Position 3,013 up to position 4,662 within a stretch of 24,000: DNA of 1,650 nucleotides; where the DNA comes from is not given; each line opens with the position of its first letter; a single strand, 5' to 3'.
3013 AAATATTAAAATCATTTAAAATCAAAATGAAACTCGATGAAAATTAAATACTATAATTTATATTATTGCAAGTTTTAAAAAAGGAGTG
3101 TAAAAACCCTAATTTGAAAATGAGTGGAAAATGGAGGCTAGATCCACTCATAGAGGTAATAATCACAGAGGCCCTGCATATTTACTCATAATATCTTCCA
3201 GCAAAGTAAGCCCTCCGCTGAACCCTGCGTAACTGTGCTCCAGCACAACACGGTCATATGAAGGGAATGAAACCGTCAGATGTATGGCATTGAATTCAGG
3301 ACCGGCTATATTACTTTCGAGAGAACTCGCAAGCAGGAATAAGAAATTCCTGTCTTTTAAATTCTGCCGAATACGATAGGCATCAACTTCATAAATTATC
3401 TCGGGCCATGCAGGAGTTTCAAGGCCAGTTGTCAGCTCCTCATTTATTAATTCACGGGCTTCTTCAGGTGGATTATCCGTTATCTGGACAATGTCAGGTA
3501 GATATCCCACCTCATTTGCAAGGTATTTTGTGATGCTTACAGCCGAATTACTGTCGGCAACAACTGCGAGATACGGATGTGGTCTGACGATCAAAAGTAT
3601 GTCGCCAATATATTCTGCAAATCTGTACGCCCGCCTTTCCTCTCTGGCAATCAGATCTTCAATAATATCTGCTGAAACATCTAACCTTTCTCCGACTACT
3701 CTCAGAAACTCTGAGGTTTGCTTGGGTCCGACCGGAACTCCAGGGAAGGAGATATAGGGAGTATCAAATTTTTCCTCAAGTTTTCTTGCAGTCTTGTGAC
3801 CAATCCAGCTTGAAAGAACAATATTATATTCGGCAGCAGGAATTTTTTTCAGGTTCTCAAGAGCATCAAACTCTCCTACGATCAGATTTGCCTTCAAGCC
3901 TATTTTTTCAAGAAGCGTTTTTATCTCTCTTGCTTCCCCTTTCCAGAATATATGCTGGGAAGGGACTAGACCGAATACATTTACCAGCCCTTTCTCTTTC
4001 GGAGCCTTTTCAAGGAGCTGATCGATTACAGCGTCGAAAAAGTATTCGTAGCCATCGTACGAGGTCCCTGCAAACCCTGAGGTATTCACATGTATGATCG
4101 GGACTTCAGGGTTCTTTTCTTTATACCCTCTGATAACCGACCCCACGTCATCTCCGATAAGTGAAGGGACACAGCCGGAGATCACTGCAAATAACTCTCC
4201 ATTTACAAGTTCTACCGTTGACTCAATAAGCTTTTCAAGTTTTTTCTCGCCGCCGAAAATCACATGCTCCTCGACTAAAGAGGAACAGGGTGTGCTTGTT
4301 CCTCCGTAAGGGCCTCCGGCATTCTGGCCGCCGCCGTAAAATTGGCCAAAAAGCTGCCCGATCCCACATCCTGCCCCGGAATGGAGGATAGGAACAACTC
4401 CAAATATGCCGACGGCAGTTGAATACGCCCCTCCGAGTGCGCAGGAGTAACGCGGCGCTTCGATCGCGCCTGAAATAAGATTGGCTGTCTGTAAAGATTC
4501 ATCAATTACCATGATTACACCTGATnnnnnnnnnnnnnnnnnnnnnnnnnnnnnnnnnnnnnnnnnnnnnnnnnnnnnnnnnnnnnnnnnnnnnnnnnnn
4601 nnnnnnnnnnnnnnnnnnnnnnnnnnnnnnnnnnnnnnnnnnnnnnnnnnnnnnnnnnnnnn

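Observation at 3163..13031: Nitrogenase-like D/K genes and the only H gene are split into two loci that bracket the hgcAB operon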

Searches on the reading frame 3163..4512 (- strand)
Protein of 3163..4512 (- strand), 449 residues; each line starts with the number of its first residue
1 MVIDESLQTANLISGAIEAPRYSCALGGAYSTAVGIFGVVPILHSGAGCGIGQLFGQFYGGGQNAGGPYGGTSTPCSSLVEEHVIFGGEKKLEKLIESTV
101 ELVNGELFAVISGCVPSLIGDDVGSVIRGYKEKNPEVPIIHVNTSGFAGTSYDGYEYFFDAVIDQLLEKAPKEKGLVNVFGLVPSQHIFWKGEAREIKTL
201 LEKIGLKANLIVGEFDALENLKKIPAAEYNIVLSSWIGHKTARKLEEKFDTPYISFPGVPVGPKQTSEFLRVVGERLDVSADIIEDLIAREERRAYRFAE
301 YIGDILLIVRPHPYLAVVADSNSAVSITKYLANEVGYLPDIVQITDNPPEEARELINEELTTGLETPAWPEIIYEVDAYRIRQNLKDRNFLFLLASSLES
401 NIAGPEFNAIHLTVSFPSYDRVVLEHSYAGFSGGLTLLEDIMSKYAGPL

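Call 8: search_protein_families(library=ncbifam, proteins=[window:3163-4512:-], max_evalue=0.001)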
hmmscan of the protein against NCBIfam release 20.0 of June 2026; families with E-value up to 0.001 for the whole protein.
window:3163-4512:- (449 aa): 18 families
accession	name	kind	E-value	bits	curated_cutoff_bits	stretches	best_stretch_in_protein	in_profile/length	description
TIGR01283.1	nifE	equivalog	5.1e-28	97.9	505.1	1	21-296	42-315/459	nitrogenase iron-molybdenum cofactor biosynthesis protein NifE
TIGR01282.1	nifD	equivalog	3.9e-26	91.8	653.55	1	23-294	49-321/466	nitrogenase molybdenum-iron protein alpha chain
TIGR01862.1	N2-ase-Ialpha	subfamily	4.3e-26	91.6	486.05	1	23-292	35-302/444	nitrogenase component I subunit alpha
TIGR01278.1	DPOR_BchB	equivalog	1.1e-23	83.9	490.35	1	78-337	58-316/512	ferredoxin:protochlorophyllide reductase (ATP-dependent) subunit B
TIGR01286.1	nifK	equivalog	3.6e-22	78.5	427.3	1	20-443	65-492/516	nitrogenase molybdenum-iron protein subunit beta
NF011047.0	PRK14477.1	equivalog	1.4e-21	76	1229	1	18-294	30-306/917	bifunctional nitrogenase iron-molybdenum cofactor biosynthesis protein NifEN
TIGR02932.1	vnfK_nitrog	equivalog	3.4e-20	72.3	873.95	2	17-212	9-199/457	V-containing nitrogenase subunit beta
TIGR01284.1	alt_nitrog_alph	subfamily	9.4e-19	67.2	512.8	1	11-280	35-298/457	nitrogenase subunit alpha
TIGR02931.1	anfK_nitrog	equivalog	9.5e-19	67.4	853.85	1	19-441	14-440/461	Fe-only nitrogenase subunit beta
NF002789.0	PRK02910.1-3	equivalog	2.7e-14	52.9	509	1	83-293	63-270/535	ferredoxin:protochlorophyllide reductase (ATP-dependent) subunit B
TIGR01285.1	nifN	equivalog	4.4e-14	52.2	326.8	1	28-210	22-200/433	nitrogenase iron-molybdenum cofactor biosynthesis protein NifN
TIGR01860.1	VNFD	equivalog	1.6e-13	50.1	823.1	1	22-291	46-310/461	nitrogenase vanadium-iron protein, alpha chain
TIGR01861.1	ANFD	equivalog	1.5e-10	40.2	873.8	1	11-264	38-287/513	nitrogenase iron-iron protein, alpha chain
NF002790.0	PRK02910.1-4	equivalog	5.2e-10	38.6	912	1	95-354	76-336/530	ferredoxin:protochlorophyllide reductase (ATP-dependent) subunit B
TIGR03282.1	methan_mark_13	equivalog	4.5e-09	35.8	268.4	1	77-152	48-120/352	Ni-sirohydrochlorin a,c-diamide reductive cyclase catalytic subunit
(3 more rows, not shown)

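Call 9: search_protein_families(library=pfam, proteins=[window:3163-4512:-], max_evalue=0.001)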
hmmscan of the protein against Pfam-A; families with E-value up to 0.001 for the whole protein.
window:3163-4512:- (449 aa): 1 family
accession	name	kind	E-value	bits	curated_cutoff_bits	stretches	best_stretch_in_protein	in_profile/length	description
PF00148.24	Oxidored_nitro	-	1.4e-70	238.7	28.6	1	24-443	1-396/399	Nitrogenase component 1 type Oxidoreductase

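Call 11: find_homologous_proteins(query=window:3163-4512:-)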
Query window:3163-4512:- (449 aa): 720 proteins with E <= 0.001 among 8000 candidates; the best 120 are listed.
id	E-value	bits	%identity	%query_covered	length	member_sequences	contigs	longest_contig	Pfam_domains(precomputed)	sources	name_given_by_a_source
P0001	4.9e-274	927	90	100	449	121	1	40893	PF00148.25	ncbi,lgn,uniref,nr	ncbi:nitrogenase component 1 [Methanosarcina sp.]|uniref:nitrogenase component 1 n=1 Tax=Methanosarc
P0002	1.8e-273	925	90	100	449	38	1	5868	PF00148.25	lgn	-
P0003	3.0e-271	918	90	100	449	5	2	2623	PF00148.25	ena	-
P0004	3.9e-268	907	89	100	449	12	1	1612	PF00148.25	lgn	-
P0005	4.1e-264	894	86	100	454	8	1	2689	PF00148.25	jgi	jgi:nitrogenase molybdenum-iron protein beta chain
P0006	5.1e-264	894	86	100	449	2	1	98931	PF00148.25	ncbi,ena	-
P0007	3.3e-254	862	85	99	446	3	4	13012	PF00148.25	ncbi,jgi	jgi:nitrogenase molybdenum-iron protein beta chain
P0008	9.8e-247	837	82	99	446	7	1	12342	PF00148.25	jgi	jgi:nitrogenase molybdenum-iron protein beta chain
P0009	1.8e-246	836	81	99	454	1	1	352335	PF00148.25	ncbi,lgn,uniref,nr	ncbi:nitrogenase component 1 [Methanolobus chelungpuianus]|uniref:Nitrogenase n=1 Tax=Methanolobus c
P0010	3.8e-229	779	86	88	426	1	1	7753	PF00148.25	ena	-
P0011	6.7e-223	758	73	98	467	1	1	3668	PF00148.25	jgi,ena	-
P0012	1.5e-204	698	69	97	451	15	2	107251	PF00148.25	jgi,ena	jgi:nitrogenase molybdenum-iron protein beta chain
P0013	6.6e-203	693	69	97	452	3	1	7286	PF00148.25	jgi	jgi:nitrogenase molybdenum-iron protein beta chain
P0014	1.1e-202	692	67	99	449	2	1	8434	PF00148.25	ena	-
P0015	2.9e-202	690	68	97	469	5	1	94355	PF00148.25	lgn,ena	-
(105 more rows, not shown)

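Call 21: search_solved_structures(query=window:3163-4512:-, max_evalue=0.001, show_alignments=1)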
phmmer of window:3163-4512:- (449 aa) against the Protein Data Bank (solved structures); distinct sequences matched with E-value up to 0.001: 64 (the best 60 are shown).
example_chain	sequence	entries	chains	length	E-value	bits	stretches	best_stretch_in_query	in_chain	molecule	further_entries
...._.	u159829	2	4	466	1.7e-84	287.3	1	15-442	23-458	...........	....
9i0g_A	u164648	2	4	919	2.9e-27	98.7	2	19-289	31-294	Nitrogenase iron-molybdenum cofactor biosynthesis protein NifE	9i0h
9p1x_A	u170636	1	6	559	9.6e-18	67.3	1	23-292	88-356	Nitrogenase protein alpha chain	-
1qgu_A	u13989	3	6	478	2e-17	66.3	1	23-293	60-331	PROTEIN (NITROGENASE MOLYBDENUM IRON PROTEIN)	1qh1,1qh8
1h1l_A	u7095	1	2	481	2e-17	66.2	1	23-293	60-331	NITROGENASE MOLYBDENUM IRON PROTEIN ALPHA CHAIN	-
9hbc_A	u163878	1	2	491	2e-16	63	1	23-280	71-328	MoFe nitrogenase subunit D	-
8oie_C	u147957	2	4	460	2.3e-16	62.8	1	17-441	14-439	Nitrogenase iron-iron protein, beta subunit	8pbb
6bbl_A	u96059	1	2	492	4e-16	62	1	23-290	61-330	Nitrogenase molybdenum-iron protein alpha chain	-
1mio_B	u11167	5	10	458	4.9e-16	61.7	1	20-442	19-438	NITROGENASE MOLYBDENUM IRON PROTEIN (BETA CHAIN) | Nitrogenase molybdenum-iron protein beta chain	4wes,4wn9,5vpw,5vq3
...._A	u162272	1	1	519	5.8e-16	61.5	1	33-296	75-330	Nitrogenase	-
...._A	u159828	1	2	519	5.8e-16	61.5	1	33-296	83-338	Nitrogenase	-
4wza_A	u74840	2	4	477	8.7e-16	60.9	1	23-290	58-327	Nitrogenase molybdenum-iron protein alpha chain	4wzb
11ne_A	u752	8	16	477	8.8e-16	60.9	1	23-290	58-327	Nitrogenase molybdenum-iron protein alpha chain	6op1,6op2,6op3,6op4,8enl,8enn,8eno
5cx1_A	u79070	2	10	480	8.9e-16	60.8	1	23-290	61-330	Nitrogenase molybdenum-iron protein alpha chain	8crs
4nd8_A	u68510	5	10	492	9.4e-16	60.8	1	23-290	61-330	Nitrogenase molybdenum-iron protein alpha chain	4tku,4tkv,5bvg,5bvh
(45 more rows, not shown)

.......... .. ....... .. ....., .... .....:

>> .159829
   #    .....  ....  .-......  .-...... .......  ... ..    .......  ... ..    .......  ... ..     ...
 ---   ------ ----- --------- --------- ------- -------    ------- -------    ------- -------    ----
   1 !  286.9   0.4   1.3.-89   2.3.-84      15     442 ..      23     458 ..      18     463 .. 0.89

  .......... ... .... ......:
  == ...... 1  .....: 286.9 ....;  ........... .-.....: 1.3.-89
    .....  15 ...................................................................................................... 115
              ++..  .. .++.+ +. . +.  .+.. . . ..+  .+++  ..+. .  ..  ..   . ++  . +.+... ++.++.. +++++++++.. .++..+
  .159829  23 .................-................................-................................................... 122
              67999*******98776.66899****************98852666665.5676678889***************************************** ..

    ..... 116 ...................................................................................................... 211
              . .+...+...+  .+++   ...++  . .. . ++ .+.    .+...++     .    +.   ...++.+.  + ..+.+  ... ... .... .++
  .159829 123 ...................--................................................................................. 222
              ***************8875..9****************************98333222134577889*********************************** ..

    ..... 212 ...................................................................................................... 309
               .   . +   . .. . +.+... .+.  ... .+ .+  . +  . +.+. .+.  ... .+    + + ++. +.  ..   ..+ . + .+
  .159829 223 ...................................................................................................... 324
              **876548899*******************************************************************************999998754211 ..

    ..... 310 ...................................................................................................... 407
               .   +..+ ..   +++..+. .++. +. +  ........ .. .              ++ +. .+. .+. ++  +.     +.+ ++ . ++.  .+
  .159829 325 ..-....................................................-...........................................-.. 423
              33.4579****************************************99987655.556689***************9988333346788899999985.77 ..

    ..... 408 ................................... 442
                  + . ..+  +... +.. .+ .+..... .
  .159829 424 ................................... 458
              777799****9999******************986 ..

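Call 28: find_encoding_contigs(protein=P0001, flank=10000, max_places=3)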
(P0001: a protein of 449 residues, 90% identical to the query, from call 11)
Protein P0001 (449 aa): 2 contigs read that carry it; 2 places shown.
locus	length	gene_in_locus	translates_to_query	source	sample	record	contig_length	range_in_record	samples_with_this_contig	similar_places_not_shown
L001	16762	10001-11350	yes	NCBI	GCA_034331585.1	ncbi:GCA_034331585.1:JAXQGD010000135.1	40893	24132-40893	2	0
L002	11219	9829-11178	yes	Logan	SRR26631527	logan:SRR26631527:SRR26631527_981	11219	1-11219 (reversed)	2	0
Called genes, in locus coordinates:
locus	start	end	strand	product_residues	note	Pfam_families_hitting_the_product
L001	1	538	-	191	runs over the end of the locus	PF01867:Cas_Cas1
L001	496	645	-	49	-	PF01867:Cas_Cas1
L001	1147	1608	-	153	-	-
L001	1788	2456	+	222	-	PF01934:HepT-like, PF20903:SPL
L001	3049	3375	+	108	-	PF02979:NHase_alpha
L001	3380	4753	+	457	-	PF04055:Radical_SAM, PF13353:Fer4_12 (weak)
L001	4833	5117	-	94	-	-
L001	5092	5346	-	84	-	-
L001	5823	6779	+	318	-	PF00535:Glycos_transf_2, PF10111:Glyco_tranf_2_2, PF13641:Glyco_tranf_2_3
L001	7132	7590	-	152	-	PF00724:Oxidored_FMN (weak)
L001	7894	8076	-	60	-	-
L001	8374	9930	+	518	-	PF00148:Oxidored_nitro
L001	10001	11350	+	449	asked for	PF00148:Oxidored_nitro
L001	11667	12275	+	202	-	PF01209:Ubie_methyltran, PF13489:Methyltransf_23, PF05175:MTS (weak), PF06325:PrmA, PF13847:Methyltransf_31, PF08241:Methyltransf_11, PF08242:Methyltransf_12, PF13649:Methyltransf_25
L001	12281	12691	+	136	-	PF08915:tRNA-Thr_ED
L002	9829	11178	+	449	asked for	PF00148:Oxidored_nitro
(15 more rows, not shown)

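Call 29: find_encoding_contigs(protein=P0006, flank=10000, max_places=2)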
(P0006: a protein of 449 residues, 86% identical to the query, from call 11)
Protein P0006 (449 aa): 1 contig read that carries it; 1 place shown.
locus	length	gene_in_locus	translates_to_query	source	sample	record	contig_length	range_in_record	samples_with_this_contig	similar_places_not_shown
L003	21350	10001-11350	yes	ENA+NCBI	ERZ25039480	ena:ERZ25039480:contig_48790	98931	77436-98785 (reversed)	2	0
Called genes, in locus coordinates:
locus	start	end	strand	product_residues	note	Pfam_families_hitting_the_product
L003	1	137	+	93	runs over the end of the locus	?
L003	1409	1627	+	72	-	PF02568:ThiI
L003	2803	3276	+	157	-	-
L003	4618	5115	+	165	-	PF01680:SOR_SNZ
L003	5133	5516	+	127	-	PF01680:SOR_SNZ (weak), PF05690:ThiG (weak)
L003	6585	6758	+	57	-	-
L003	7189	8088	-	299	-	PF00142:Fer4_NifH, PF01656:CbiA, PF02374:ArsA_ATPase (faint), PF10609:ParA (faint), PF13614:AAA_31 (weak)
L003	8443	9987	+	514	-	PF00148:Oxidored_nitro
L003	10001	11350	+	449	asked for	PF00148:Oxidored_nitro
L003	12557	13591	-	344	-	PF00528:BPD_transp_1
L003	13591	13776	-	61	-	-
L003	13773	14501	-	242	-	PF13555:AAA_29 (weak), PF00005:ABC_tran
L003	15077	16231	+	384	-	PF13379:NMT1_2, PF09084:NMT1, PF12974:Phosphonate-bd (weak)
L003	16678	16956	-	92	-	-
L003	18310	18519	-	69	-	-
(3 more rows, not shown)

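Call 30: find_encoding_contigs(protein=P0009, flank=10000, max_places=2)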
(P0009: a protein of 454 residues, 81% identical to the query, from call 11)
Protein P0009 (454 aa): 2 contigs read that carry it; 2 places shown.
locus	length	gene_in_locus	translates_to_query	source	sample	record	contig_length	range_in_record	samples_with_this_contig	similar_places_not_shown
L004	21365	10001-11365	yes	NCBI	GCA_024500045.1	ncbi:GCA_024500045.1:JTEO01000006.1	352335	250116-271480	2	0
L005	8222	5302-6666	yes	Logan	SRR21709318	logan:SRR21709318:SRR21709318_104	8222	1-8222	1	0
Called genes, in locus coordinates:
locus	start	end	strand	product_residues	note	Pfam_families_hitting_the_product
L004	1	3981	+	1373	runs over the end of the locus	-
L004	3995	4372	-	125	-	-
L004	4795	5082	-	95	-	-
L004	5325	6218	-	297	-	PF00142:Fer4_NifH, PF01656:CbiA, PF10609:ParA (faint), PF13614:AAA_31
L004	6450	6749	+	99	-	PF04014:MazE_antitoxin (weak)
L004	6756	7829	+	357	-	PF03599:CdhD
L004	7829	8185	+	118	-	PF12838:Fer4_7 (faint), PF00037:Fer4 (weak), PF12797:Fer4_2 (faint), PF12837:Fer4_6 (weak), PF13237:Fer4_10, PF14697:Fer4_21 (weak), PF13187:Fer4_9, PF13484:Fer4_16 (faint)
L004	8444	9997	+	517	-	PF00148:Oxidored_nitro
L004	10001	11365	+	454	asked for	PF00148:Oxidored_nitro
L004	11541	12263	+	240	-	-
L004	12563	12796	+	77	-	PF02627:CMD (weak)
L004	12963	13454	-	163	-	PF20617:DUF6803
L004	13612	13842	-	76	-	-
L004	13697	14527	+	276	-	PF24266:HTH_HVO_0163_N (weak), PF13412:HTH_24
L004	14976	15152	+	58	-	-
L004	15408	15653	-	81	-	PF00462:Glutaredoxin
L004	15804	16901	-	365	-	PF13379:NMT1_2, PF09084:NMT1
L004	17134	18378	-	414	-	PF01837:HcyBio, PF25160:LdpA_Fe-S-bd (weak), PF00037:Fer4 (weak), PF12837:Fer4_6 (weak)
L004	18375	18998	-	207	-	PF04060:FeS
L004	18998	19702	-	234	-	PF02492:cobW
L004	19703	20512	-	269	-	PF00005:ABC_tran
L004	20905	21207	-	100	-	-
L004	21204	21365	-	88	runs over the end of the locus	-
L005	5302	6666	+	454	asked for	PF00148:Oxidored_nitro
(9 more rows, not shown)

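Call 31: list_cluster_members(proteins=[window:3163-4512:-, window:12123-13031:+, window:10507-11580:-, window:18161-20545:-])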
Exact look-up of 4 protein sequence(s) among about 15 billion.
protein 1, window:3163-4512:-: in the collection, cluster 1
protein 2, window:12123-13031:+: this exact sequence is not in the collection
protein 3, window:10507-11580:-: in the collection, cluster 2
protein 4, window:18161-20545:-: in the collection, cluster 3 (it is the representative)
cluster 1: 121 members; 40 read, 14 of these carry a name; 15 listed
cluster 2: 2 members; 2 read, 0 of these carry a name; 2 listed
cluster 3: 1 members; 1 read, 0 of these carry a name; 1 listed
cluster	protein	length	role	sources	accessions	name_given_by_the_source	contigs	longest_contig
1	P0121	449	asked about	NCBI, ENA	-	-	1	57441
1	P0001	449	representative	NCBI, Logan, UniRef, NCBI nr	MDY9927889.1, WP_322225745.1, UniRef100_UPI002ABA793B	nitrogenase component 1 [Methanosarcina sp.] | nitrogenase component 1 n=1 Tax=Methanosarcina sp. TaxID=2213 RepID=UPI002ABA793B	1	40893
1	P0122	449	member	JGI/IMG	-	nitrogenase molybdenum-iron protein beta chain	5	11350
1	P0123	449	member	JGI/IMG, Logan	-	nitrogenase molybdenum-iron protein beta chain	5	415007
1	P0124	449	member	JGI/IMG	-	nitrogenase molybdenum-iron protein beta chain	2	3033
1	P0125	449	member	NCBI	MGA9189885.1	MAG: nitrogenase component 1 [Methanosarcina sp.]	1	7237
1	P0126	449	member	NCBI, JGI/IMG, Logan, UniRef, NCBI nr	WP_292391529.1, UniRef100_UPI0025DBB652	nitrogenase component 1 [Methanosarcina sp. UBA5] | nitrogenase component 1 n=1 Tax=Methanosarcina sp. UBA5 TaxID=1915593 RepID=UPI0025DBB652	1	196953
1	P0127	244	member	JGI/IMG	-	nitrogenase molybdenum-iron protein beta chain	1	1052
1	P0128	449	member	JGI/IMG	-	nitrogenase molybdenum-iron protein beta chain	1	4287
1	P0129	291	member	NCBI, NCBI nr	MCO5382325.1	MAG: hypothetical protein NHB15_09760 [Methanosarcina barkeri] | hypothetical protein [Methanosarcina sp. ERenArc_MAG2]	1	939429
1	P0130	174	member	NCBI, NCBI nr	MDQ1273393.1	MAG: nitrogenase molybdenum-iron protein beta chain, partial [Planctomycetota bacterium] | nitrogenase molybdenum-iron protein beta chain [Planctomycetota bacterium]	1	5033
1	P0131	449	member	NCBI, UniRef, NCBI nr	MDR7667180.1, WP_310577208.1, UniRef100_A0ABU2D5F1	nitrogenase component 1 [Methanosarcina sp. Z-7115] | Nitrogenase component 1 n=1 Tax=Methanosarcina baikalica TaxID=3073890 ...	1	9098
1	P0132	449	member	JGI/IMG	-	nitrogenase molybdenum-iron protein beta chain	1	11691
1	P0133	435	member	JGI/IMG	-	nitrogenase molybdenum-iron protein beta chain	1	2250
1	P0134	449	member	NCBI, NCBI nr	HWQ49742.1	MAG TPA: nitrogenase component 1 [Methanosarcina sp.] | nitrogenase component 1 [Methanosarcina sp.]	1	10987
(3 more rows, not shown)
